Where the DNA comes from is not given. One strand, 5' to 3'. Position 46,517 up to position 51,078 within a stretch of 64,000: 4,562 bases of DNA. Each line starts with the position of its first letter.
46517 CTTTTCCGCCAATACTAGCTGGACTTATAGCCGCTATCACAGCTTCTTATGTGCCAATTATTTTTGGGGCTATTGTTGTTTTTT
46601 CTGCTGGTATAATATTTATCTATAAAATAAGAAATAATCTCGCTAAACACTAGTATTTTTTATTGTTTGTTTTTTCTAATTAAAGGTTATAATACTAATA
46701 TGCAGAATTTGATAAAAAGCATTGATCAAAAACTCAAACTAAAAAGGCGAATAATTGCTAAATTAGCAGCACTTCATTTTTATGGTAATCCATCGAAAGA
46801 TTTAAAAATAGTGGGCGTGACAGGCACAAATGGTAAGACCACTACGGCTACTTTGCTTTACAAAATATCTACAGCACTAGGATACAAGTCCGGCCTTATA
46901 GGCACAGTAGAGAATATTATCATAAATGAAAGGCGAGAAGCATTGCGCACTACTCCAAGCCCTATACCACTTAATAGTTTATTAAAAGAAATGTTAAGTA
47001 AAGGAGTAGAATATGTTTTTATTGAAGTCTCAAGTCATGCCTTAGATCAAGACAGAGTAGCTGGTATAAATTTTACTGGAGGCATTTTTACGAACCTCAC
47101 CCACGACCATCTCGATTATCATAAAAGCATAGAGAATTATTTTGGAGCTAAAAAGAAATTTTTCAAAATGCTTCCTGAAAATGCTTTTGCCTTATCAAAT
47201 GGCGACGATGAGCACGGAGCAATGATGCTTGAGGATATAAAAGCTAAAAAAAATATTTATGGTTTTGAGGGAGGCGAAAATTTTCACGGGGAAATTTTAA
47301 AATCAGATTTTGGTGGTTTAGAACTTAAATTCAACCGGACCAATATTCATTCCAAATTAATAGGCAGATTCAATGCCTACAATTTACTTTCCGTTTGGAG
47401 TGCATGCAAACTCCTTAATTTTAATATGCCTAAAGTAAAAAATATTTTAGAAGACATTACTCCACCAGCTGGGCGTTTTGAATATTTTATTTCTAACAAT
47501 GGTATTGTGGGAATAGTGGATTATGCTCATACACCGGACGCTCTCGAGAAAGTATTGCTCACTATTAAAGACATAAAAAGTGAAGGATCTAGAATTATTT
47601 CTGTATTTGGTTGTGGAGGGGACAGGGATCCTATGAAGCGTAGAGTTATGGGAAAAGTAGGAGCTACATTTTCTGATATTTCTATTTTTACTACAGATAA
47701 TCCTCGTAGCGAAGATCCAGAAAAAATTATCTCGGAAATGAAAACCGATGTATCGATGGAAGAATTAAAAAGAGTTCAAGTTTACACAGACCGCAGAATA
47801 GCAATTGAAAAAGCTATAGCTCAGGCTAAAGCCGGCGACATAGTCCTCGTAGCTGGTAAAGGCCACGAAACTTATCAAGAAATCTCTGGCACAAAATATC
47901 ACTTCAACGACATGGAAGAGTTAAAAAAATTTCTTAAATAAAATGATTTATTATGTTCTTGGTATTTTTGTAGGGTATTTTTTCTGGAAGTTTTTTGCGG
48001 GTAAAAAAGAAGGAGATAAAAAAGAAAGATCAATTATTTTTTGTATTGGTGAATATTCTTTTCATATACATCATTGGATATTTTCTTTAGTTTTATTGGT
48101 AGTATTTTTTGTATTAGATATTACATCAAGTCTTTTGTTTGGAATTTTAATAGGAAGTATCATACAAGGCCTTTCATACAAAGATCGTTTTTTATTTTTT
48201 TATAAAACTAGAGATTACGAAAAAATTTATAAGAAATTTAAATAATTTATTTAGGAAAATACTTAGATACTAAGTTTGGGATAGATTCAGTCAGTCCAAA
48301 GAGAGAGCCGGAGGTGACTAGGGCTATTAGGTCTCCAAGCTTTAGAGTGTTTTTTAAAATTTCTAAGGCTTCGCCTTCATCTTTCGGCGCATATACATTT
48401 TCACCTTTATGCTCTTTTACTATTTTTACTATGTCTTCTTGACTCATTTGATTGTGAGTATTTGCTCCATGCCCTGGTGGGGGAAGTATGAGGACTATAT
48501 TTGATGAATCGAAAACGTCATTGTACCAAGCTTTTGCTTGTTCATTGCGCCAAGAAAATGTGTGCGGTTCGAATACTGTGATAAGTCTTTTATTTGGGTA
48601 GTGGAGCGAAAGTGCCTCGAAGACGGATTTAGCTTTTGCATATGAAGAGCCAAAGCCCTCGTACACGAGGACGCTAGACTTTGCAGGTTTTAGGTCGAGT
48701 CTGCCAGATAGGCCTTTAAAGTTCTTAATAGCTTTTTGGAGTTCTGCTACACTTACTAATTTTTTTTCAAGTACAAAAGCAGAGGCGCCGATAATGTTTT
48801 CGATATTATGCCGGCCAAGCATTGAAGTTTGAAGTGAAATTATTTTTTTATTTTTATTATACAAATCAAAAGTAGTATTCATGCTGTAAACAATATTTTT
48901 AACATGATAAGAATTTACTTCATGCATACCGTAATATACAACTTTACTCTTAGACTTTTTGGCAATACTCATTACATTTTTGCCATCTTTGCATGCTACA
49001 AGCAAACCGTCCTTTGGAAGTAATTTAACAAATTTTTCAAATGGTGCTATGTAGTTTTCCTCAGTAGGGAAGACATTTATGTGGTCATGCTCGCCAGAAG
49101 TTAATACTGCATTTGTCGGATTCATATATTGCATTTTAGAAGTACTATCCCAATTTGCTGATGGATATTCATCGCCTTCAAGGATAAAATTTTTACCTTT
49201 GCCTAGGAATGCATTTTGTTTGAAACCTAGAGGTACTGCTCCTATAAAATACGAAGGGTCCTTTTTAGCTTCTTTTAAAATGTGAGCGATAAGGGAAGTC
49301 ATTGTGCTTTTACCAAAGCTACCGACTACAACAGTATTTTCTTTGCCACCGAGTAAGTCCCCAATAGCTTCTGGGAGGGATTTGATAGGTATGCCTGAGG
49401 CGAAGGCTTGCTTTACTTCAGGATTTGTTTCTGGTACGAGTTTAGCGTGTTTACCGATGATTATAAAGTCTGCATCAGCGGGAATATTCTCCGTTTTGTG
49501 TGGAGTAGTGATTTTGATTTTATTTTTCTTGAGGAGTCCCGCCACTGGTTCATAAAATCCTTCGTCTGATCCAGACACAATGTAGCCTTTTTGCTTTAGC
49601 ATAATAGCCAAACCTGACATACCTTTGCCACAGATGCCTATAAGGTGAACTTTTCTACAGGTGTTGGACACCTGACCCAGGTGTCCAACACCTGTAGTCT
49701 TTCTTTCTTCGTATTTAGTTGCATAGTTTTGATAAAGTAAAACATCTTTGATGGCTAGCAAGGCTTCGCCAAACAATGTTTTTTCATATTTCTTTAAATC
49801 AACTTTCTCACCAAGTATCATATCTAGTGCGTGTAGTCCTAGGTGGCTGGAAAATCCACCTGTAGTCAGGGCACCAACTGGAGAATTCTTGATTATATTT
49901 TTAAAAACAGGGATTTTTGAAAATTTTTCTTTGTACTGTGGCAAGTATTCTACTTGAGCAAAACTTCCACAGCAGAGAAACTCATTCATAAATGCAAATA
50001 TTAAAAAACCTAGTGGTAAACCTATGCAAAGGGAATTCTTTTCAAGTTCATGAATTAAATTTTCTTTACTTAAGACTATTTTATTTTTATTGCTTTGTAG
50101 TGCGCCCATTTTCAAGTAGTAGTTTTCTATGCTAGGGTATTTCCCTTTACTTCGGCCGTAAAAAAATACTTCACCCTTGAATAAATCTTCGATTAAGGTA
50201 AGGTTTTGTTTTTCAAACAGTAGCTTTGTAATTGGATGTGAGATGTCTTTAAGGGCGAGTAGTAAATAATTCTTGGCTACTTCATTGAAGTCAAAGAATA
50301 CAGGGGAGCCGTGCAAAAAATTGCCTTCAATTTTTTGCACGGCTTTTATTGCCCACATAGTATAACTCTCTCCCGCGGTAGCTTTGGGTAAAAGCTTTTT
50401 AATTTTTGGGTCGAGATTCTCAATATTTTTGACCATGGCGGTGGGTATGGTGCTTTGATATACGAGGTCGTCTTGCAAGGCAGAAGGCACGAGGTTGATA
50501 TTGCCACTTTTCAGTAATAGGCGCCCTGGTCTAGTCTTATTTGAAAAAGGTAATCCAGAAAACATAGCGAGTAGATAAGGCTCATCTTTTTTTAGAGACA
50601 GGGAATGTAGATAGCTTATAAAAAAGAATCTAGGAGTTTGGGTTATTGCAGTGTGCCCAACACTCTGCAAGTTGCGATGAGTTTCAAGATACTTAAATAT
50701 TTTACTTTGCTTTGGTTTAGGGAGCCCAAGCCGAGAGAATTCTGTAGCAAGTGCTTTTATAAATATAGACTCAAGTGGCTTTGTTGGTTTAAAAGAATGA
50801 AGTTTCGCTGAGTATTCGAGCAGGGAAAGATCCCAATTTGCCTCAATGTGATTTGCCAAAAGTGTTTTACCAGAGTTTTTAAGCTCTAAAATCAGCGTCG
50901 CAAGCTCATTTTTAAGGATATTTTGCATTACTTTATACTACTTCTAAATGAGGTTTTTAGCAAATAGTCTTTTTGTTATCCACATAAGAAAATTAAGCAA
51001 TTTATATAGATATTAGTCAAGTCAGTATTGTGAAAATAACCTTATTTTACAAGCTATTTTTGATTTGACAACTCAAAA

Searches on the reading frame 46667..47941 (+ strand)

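Call 10: search_protein_families(library=pfam, proteins=[window:46667-47941:+], max_evalue=0.001)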
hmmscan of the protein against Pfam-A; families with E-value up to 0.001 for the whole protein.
window:46667-47941:+ (424 aa): 2 families
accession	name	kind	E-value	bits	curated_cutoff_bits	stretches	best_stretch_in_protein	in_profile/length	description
PF08245.18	Mur_ligase_M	-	7e-50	170.2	24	1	51-244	1-197/200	Mur ligase middle domain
PF02875.26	Mur_ligase_C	-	1.2e-33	117.1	28.4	1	269-399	1-127/127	Mur ligase, glutamate ligase domain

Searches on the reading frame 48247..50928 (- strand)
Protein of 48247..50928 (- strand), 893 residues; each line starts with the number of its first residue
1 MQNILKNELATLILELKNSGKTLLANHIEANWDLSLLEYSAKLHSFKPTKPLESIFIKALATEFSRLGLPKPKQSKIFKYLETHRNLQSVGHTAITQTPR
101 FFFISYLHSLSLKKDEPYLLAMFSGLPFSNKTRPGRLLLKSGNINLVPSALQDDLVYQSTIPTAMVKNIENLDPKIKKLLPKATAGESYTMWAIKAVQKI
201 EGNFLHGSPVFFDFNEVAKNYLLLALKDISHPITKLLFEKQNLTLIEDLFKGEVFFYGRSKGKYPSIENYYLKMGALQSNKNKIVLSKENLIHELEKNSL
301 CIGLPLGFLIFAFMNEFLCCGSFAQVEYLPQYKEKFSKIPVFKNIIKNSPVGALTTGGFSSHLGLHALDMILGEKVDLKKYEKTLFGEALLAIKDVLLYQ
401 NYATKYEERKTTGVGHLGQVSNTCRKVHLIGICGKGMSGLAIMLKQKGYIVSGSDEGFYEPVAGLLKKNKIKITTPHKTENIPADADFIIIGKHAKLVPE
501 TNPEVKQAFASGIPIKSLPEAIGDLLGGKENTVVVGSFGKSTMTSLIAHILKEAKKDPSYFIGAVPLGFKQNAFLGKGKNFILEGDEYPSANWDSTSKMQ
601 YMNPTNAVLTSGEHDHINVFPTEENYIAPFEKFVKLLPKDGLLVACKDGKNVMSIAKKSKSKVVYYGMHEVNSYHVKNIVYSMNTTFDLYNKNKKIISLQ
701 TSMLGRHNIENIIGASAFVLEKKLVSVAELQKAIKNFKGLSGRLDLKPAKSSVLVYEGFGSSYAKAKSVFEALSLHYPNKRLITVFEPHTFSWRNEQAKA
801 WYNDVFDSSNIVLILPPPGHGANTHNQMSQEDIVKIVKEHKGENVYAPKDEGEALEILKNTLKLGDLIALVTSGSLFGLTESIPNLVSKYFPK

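Call 9: search_protein_families(library=pfam, proteins=[window:48247-50928:-], max_evalue=0.001)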
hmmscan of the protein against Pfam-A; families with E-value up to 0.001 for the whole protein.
window:48247-50928:- (893 aa): 2 families
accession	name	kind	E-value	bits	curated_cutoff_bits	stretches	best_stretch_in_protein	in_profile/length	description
PF08245.18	Mur_ligase_M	-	1.9e-22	80.7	24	1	534-718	1-199/200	Mur ligase middle domain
PF01225.30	Mur_ligase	-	1.2e-15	58.1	21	1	426-527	1-92/95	Mur ligase family, catalytic domain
